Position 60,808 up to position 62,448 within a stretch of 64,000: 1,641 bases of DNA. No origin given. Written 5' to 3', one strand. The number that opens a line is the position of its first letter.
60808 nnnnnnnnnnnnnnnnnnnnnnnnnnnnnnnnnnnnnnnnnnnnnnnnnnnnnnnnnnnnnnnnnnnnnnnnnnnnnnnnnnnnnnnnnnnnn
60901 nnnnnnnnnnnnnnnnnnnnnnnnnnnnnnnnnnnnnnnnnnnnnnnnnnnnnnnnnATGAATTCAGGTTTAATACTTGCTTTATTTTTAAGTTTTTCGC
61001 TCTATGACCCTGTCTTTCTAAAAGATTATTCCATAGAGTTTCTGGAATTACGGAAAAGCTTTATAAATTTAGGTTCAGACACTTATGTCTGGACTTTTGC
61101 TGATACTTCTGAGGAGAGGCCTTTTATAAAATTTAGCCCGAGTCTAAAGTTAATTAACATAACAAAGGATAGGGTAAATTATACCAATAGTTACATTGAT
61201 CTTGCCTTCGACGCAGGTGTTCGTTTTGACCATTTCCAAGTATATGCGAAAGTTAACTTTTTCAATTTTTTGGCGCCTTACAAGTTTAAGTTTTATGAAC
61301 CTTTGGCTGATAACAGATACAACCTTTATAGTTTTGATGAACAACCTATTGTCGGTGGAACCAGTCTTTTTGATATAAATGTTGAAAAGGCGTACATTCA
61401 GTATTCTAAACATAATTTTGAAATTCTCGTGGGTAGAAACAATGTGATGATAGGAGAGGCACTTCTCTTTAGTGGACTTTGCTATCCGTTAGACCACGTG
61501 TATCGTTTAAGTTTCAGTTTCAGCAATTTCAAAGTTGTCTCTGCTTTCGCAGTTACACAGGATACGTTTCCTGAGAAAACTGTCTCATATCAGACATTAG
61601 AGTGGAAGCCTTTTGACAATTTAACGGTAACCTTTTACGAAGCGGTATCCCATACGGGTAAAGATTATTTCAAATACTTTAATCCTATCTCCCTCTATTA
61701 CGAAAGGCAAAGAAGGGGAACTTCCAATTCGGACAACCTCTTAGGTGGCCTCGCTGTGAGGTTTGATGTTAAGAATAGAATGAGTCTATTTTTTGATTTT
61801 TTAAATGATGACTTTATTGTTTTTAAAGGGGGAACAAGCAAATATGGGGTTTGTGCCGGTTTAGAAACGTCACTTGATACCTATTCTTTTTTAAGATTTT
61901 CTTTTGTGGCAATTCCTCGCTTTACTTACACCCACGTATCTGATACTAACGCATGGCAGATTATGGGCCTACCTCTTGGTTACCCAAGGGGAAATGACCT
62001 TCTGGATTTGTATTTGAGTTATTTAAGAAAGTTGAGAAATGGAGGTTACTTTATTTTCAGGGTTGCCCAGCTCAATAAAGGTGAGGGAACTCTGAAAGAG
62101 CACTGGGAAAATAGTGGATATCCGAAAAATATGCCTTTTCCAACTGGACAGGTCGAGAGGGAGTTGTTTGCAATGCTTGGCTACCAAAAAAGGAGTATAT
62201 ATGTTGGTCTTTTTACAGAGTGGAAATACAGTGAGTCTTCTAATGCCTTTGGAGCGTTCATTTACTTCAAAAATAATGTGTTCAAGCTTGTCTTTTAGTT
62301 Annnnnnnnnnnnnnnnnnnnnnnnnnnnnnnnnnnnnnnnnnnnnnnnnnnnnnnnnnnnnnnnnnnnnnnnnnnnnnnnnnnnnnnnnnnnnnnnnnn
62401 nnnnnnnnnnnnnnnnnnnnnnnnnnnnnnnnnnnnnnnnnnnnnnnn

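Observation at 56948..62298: Uncharacterised four-gene cluster appended to the V-ATPase operon: active transglutaminase-like protease, dead paralog, small cytosolic protein and OM beta-barrel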

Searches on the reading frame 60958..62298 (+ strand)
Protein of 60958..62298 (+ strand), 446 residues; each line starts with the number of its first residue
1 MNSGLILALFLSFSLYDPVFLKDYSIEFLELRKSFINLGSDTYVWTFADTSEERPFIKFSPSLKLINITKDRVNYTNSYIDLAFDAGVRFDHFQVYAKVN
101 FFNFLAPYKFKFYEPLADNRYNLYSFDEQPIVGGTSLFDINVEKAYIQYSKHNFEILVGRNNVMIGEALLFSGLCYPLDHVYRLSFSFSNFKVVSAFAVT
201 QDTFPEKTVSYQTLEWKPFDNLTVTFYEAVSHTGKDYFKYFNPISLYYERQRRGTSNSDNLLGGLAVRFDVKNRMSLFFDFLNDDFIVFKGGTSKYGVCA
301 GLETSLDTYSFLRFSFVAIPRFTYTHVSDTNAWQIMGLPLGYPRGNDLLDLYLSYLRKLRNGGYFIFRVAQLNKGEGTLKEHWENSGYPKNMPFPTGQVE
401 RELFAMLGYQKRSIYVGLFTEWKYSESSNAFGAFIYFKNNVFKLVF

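Call 3: search_protein_families(library=pfam, proteins=[window:60958-62298:+], max_evalue=1)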
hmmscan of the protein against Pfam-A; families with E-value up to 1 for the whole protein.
window:60958-62298:+ (446 aa): 0 families

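Call 4: search_protein_families(library=ncbifam, proteins=[window:60958-62298:+], max_evalue=1)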
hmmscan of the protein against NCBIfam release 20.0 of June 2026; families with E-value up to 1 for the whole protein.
window:60958-62298:+ (446 aa): 0 families

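Call 9: find_encoding_contigs(protein=window:60958-62298:+, flank=10000, max_places=6)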
Protein window:60958-62298:+ (446 aa): no gene with exactly this product is on record in the collection.

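Call 10: find_homologous_proteins(query=window:60958-62298:+)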
Query window:60958-62298:+ (446 aa): 15 proteins with E <= 0.001 among 5272 candidates.
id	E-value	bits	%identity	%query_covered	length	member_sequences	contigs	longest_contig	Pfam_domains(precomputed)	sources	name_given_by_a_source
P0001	0.0e+0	1015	100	100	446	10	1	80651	-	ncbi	-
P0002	1.1e-262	890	87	99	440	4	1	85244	-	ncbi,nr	ncbi:MAG: hypothetical protein QMD82_01760 [bacterium]|nr:hypothetical protein [bacterium]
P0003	3.6e-232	789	76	100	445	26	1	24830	-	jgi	jgi:hypothetical protein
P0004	3.5e-173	595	60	99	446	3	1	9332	-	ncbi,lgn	-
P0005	1.7e-165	570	56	99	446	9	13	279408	PF14052.13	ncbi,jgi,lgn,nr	ncbi:MAG: hypothetical protein KA126_00180 [Candidatus Hydrothermae bacterium]|nr:hypothetical prote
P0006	5.7e-157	542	54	100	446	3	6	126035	-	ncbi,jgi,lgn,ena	-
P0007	9.8e-151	521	54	97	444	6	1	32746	-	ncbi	ncbi:MAG: hypothetical protein ABIM20_05250 [candidate division WOR-3 bacterium]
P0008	1.9e-149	517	53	99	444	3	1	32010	-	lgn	-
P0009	6.9e-148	512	53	99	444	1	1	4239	-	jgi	-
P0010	5.3e-144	499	52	96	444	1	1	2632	-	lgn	-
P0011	4.4e-143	496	51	98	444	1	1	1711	-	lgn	-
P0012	4.2e-78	282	41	79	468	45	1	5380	-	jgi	-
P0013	5.6e-61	225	41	73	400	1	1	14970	-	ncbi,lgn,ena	-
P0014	8.4e-54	201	41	65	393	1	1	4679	-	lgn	-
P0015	5.5e-39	153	34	60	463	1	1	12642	PF14052.13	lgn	-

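Call 12: find_encoding_contigs(protein=P0005, flank=10000, max_places=4)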
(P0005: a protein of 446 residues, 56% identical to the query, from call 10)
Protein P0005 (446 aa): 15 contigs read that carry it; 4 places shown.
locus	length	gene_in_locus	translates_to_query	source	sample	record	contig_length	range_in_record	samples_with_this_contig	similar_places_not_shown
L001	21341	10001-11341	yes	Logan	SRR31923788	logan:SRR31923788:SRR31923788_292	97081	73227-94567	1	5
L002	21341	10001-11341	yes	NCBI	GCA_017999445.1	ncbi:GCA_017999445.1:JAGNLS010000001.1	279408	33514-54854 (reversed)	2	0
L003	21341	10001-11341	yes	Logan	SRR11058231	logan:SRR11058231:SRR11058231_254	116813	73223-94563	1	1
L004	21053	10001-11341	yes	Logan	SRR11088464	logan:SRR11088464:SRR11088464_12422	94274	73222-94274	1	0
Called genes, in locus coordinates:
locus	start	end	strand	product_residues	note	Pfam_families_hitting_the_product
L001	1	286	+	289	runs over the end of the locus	PF00515:TPR_1 (faint), PF13181:TPR_8 (faint), PF07719:TPR_2 (faint), PF14559:TPR_19 (faint), PF13174:TPR_6 (faint)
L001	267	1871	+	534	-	PF08486:SpoIID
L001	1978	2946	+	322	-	-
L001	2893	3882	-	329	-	PF01408:GFO_IDH_MocA, PF22725:GFO_IDH_MocA_C3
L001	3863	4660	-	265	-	PF25087:GMPPB_C (faint), PF25084:LbH_EIF2B (faint), PF00132:Hexapep, PF13720:Acetyltransf_11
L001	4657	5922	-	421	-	PF03331:LpxC, PF07977:FabA, PF22817:ApeP-like (weak), PF22818:ApeI-like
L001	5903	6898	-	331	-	PF25084:LbH_EIF2B (weak), PF25087:GMPPB_C (faint), PF00132:Hexapep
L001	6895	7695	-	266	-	PF00702:Hydrolase, PF13419:HAD_2, PF13242:Hydrolase_like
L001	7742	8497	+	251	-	PF02660:G3P_acyltransf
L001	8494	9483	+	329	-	PF01210:NAD_Gly3P_dh_N, PF02558:ApbA, PF03807:F420_oxidored (weak), PF07479:NAD_Gly3P_dh_C, PF20618:GPD_NAD_C_bact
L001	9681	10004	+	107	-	-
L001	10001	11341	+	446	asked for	PF14052:Caps_assemb_Wzi (faint)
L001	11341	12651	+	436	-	PF01171:ATP_bind_3, PF11734:TilS_C (faint)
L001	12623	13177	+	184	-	PF00156:Pribosyltran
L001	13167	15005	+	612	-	PF06480:FtsH_ext, PF06068:TIP49 (faint), PF00004:AAA, PF17862:AAA_lid_3, PF01434:Peptidase_M41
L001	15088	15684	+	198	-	PF00440:TetR_N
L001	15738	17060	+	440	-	PF02321:OEP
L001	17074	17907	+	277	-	PF25917:BSH_RND (weak), PF25973:BSH_CzcB (faint), PF25989:YknX_C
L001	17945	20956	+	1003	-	PF00873:ACR_tran, PF03176:MMPL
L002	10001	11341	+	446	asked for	PF14052:Caps_assemb_Wzi (faint)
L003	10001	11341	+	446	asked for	PF14052:Caps_assemb_Wzi (faint)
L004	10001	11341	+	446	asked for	PF14052:Caps_assemb_Wzi (faint)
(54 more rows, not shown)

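Call 14: find_encoding_contigs(protein=P0002, flank=10000, max_places=2)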
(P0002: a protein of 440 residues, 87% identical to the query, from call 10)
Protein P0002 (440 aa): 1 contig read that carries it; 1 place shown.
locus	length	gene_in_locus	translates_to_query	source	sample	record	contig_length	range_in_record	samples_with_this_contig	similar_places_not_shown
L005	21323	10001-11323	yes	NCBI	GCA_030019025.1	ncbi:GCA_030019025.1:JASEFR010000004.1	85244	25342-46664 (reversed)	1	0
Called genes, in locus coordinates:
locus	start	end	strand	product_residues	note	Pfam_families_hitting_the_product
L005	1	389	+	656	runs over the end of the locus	PF01496:V_ATPase_I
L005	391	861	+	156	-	PF00137:ATP-synt_C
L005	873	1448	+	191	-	-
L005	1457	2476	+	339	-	PF01992:vATP-synt_AC39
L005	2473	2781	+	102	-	PF01990:ATP-synt_F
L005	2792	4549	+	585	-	PF02874:ATP-synt_ab_N, PF16886:ATP-synt_ab_Xtn, PF00006:ATP-synt_ab, PF22919:ATP-synt_VA_C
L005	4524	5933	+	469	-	PF02874:ATP-synt_ab_N, PF00006:ATP-synt_ab, PF22919:ATP-synt_VA_C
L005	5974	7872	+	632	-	PF12969:DUF3857, PF01841:Transglut_core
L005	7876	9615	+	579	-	PF12969:DUF3857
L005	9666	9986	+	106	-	-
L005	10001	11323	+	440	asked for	-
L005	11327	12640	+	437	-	PF01171:ATP_bind_3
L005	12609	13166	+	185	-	PF00156:Pribosyltran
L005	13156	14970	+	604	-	PF06480:FtsH_ext, PF06068:TIP49 (faint), PF00004:AAA, PF17862:AAA_lid_3, PF01434:Peptidase_M41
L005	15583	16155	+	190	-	PF00440:TetR_N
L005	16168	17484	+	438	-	PF02321:OEP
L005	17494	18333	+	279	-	PF25917:BSH_RND (weak), PF25973:BSH_CzcB (faint), PF25967:RND-MFP_C (weak), PF25989:YknX_C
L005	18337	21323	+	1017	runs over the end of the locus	PF00873:ACR_tran, PF03176:MMPL (weak)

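Call 15: find_encoding_contigs(protein=P0006, flank=10000, max_places=2)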
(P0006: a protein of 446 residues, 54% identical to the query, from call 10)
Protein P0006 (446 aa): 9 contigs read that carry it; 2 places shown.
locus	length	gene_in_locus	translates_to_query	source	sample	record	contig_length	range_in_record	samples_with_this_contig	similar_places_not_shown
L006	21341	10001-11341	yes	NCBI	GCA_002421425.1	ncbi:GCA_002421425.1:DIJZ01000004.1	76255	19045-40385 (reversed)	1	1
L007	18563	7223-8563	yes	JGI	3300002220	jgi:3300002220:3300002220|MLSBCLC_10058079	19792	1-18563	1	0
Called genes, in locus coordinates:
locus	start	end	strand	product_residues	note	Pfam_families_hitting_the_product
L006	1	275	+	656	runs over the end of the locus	PF01496:V_ATPase_I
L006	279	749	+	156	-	PF00137:ATP-synt_C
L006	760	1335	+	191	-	PF01991:vATP-synt_E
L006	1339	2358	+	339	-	PF01992:vATP-synt_AC39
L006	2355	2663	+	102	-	PF01990:ATP-synt_F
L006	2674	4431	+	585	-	PF02874:ATP-synt_ab_N, PF16886:ATP-synt_ab_Xtn, PF00006:ATP-synt_ab, PF22919:ATP-synt_VA_C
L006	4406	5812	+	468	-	PF02874:ATP-synt_ab_N, PF00006:ATP-synt_ab, PF22919:ATP-synt_VA_C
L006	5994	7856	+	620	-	PF12969:DUF3857, PF01841:Transglut_core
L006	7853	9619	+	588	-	PF12969:DUF3857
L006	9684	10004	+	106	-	-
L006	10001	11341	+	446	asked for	-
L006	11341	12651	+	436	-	PF01171:ATP_bind_3, PF11734:TilS_C (weak)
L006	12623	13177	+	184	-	PF00156:Pribosyltran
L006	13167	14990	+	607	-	PF06480:FtsH_ext, PF06068:TIP49 (faint), PF00004:AAA, PF17862:AAA_lid_3, PF01434:Peptidase_M41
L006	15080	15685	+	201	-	PF00440:TetR_N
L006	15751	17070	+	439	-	PF02321:OEP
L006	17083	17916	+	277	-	PF25917:BSH_RND (faint), PF25973:BSH_CzcB (faint), PF25989:YknX_C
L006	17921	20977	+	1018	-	PF00873:ACR_tran, PF03176:MMPL (weak)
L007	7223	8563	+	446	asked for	-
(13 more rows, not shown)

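Call 16: find_encoding_contigs(protein=P0007, flank=10000, max_places=2)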
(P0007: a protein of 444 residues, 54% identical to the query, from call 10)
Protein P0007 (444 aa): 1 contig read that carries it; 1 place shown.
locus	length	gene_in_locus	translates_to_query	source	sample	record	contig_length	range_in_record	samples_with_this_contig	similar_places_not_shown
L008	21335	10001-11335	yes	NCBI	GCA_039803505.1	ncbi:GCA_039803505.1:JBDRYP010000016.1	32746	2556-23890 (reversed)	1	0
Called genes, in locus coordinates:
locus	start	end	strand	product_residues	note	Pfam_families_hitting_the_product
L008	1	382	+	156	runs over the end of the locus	PF00137:ATP-synt_C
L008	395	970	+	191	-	PF01991:vATP-synt_E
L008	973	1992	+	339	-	PF01992:vATP-synt_AC39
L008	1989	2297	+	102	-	PF01990:ATP-synt_F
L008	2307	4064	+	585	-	PF02874:ATP-synt_ab_N, PF16886:ATP-synt_ab_Xtn, PF00006:ATP-synt_ab, PF22919:ATP-synt_VA_C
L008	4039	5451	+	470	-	PF02874:ATP-synt_ab_N, PF00006:ATP-synt_ab, PF22919:ATP-synt_VA_C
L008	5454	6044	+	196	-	PF02632:BioY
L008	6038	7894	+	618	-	PF12969:DUF3857, PF01841:Transglut_core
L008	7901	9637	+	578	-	PF12969:DUF3857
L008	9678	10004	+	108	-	-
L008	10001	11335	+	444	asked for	-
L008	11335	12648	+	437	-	PF01171:ATP_bind_3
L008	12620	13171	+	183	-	PF00156:Pribosyltran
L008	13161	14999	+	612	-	PF06480:FtsH_ext, PF06068:TIP49 (faint), PF00004:AAA, PF17862:AAA_lid_3, PF01434:Peptidase_M41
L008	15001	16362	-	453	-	PF03023:MurJ, PF01554:MatE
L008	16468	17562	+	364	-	PF20539:DUF6754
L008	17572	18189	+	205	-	-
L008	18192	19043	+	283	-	-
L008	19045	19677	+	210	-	-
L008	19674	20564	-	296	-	PF02588:YitT_membrane, PF19700:DUF6198, PF10035:DUF2179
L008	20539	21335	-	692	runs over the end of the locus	PF00580:UvrD-helicase, PF01443:Viral_helicase1 (faint), PF13086:AAA_11 (weak), PF13245:AAA_19, PF13604:AAA_30 (faint), PF13087:AAA_12 (faint), PF13361:UvrD_C, PF13538:UvrD_C_2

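Call 17: find_encoding_contigs(protein=P0013, flank=10000, max_places=2)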
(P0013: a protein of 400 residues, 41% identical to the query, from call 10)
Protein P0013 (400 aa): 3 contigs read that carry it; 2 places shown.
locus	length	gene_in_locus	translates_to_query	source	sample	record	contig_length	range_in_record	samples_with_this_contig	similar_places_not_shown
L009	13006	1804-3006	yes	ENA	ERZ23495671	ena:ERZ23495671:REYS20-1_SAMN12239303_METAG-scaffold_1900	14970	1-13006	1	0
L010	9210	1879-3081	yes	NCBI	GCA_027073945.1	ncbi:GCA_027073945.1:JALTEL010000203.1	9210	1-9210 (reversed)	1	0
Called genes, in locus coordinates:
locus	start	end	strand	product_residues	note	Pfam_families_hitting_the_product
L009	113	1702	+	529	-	PF09822:ABC_transp_aux, PF27016:TCAF_N (faint)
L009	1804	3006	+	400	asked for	-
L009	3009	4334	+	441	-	PF01171:ATP_bind_3, PF11734:TilS_C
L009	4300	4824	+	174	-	PF00156:Pribosyltran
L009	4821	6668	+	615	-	PF06480:FtsH_ext, PF00004:AAA, PF17862:AAA_lid_3, PF01434:Peptidase_M41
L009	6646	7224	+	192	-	PF12917:YfbR-like, PF13023:HD_3, PF01966:HD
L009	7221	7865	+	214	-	PF00834:Ribul_P_3_epim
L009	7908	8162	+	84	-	PF00886:Ribosomal_S16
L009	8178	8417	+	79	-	PF13083:KH_KhpA-B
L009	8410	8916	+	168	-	PF01782:RimM, PF05239:PRC (weak), PF24986:PRC_RimM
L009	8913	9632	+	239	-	PF01746:tRNA_m1G_MT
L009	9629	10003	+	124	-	PF01245:Ribosomal_L19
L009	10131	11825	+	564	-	PF03065:Glyco_hydro_57, PF09210:BE_C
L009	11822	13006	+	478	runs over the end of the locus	PF08323:Glyco_transf_5, PF00534:Glycos_transf_1, PF13692:Glyco_trans_1_4, PF20706:GT4-conflict (weak)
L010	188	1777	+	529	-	PF09822:ABC_transp_aux, PF27016:TCAF_N (faint)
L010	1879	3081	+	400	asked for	-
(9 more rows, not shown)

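Call 18: find_encoding_contigs(protein=P0015, flank=10000, max_places=2)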
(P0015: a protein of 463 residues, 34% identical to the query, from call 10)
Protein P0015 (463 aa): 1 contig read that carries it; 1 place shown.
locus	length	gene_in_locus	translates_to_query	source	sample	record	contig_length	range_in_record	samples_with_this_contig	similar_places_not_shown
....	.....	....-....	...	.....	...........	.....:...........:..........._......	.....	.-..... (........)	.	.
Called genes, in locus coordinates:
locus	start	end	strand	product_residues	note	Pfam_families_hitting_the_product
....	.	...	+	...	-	?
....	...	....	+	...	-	-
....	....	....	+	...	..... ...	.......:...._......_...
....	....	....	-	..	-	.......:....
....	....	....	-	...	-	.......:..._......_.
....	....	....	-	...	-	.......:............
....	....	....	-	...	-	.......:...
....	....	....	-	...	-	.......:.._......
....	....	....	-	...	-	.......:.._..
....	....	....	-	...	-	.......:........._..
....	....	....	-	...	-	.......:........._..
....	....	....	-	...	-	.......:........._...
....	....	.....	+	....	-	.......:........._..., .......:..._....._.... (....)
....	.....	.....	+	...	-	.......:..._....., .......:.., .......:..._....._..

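Call 19: find_encoding_contigs(protein=P0012, flank=10000, max_places=2)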
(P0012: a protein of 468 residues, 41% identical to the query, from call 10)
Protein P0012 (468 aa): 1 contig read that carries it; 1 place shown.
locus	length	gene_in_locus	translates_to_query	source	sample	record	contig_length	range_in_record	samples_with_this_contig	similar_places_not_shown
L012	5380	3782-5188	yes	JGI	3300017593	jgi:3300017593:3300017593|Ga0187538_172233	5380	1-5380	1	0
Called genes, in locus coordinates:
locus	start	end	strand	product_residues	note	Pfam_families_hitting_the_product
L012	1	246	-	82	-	?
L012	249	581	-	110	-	-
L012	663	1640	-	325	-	PF00483:NTP_transferase, PF01128:IspD (weak), PF12804:NTP_transf_3, PF25084:LbH_EIF2B (faint), PF25087:GMPPB_C (weak)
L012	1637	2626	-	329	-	PF01380:SIS (faint), PF10432:bact-PGI_C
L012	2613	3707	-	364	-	PF02684:LpxB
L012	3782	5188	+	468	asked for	-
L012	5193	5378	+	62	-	?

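Call 20: search_solved_structures(query=A1, max_evalue=10, show_alignments=1)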
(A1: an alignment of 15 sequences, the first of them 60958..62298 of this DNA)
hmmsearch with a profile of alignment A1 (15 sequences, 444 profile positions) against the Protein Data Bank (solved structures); distinct sequences matched with E-value up to 10: 0.

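Call 21: search_protein_families(library=pfam, alignment_id=A1, max_evalue=1)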
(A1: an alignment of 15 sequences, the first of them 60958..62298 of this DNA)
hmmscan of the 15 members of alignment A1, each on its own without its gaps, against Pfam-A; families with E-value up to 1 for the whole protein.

A. member 1, window:60958-62298:+ (446 aa): 0 families

B. families by the number of members that match (of 15 scanned): 7 families
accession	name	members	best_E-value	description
PF14052.12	Caps_assemb_Wzi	11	3.6e-10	Capsule assembly protein Wzi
PF21765.4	CUB_A2MG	2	0.023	A2MG, CUB domain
PF15215.11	FDC-SP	1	0.05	Follicular dendritic cell secreted peptide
PF06239.17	ECSIT_N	1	0.059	Evolutionarily conserved signalling intermediate in Toll pathway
PF17206.9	SeqA_N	1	0.09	SeqA protein N-terminal domain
PF25527.1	GBD-like_ZMIZ1_ZMIZ2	1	0.15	ZMIZ1/ZMIZ2 GBD-like domain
PF03246.18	Pneumo_ncap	1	0.29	Pneumovirus nucleocapsid protein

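Call 30: find_related_loci(query=A1, collection=genome_contigs, flank=10000)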
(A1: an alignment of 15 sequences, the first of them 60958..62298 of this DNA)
Query A1 (446 aa) in genome_contigs; peptide patterns used: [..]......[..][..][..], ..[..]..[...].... (x = any residue, [..] = any of these).
46 stretches matched a pattern; 13 encode a relative of the query (tblastn E <= 1e-3); 13 distinct loci.
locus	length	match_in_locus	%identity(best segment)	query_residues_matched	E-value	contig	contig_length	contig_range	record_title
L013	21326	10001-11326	56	5-446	5e-170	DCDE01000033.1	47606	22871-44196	MAG TPA_asm: candidate division WOR-3 bacterium UBA1063 UBA1063_contig_189, whole genome shotgun sequence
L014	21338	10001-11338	54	1-446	6e-162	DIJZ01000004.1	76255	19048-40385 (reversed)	MAG TPA_asm: candidate division WOR-3 bacterium UBA5631 UBA5631_contig_11179, whole genome shotgun sequence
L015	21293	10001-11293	54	16-446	6e-152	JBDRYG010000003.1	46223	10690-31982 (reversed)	MAG: candidate division WOR-3 bacterium isolate GXS_202007_bins_41 GXS_202007_bins_41_scaffold_3, whole genome shotgun s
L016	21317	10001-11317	53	6-446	9e-151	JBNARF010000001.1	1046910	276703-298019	MAG: Candidatus Hydrothermia bacterium isolate Kamch4316-2DMB-08 bin10.fa-1, whole genome shotgun sequence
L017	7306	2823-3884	41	77-428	3e-81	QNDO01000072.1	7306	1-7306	MAG: Candidatus Hydrothermota bacterium isolate B29_G16 B29_Guay16_scaffold_09429, whole genome shotgun sequence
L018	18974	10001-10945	37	114-438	4e-56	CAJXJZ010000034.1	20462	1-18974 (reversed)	TPA_asm: uncultured bacterium isolate SRR4023291_bin.14_MetaBAT_v2.12.1_MAG genome assembly, contig: NODE_309_length_204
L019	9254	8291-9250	34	101-417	5e-41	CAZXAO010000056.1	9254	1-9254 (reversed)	MAG TPA_asm: uncultured bacterium isolate SRP163575_co1_380 genome assembly, contig: NODE_16411_length_9254_cov_3.941298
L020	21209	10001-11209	30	17-412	7e-41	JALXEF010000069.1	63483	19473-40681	MAG: candidate division WOR-3 bacterium isolate T2_metabat2_scaf2bin.364 T2_NODE_236_length_63483_cov_3.198466, whole ge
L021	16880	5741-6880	29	43-412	9e-39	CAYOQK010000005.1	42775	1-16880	MAG TPA_asm: uncultured bacterium isolate binchicken_co219_10 genome assembly, contig: k141_1585493, whole genome shotgu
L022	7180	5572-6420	35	69-339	1e-38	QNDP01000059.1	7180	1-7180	MAG: Candidatus Hydrothermota bacterium isolate B15_G9 B15_Guay9_scaffold_16488, whole genome shotgun sequence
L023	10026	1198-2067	35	72-348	2e-38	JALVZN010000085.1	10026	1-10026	MAG: candidate division WOR-3 bacterium isolate T10_metabat1_scaf2bin.031 T10_NODE_2977_length_10026_cov_14.717244, whol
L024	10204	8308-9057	35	110-347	3e-36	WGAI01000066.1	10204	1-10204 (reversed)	MAG: candidate division WOR-3 bacterium isolate S143_50_esom k151_535569, whole genome shotgun sequence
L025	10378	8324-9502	26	42-419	3e-35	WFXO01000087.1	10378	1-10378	MAG: candidate division WOR-3 bacterium isolate S141_55 k151_45803, whole genome shotgun sequence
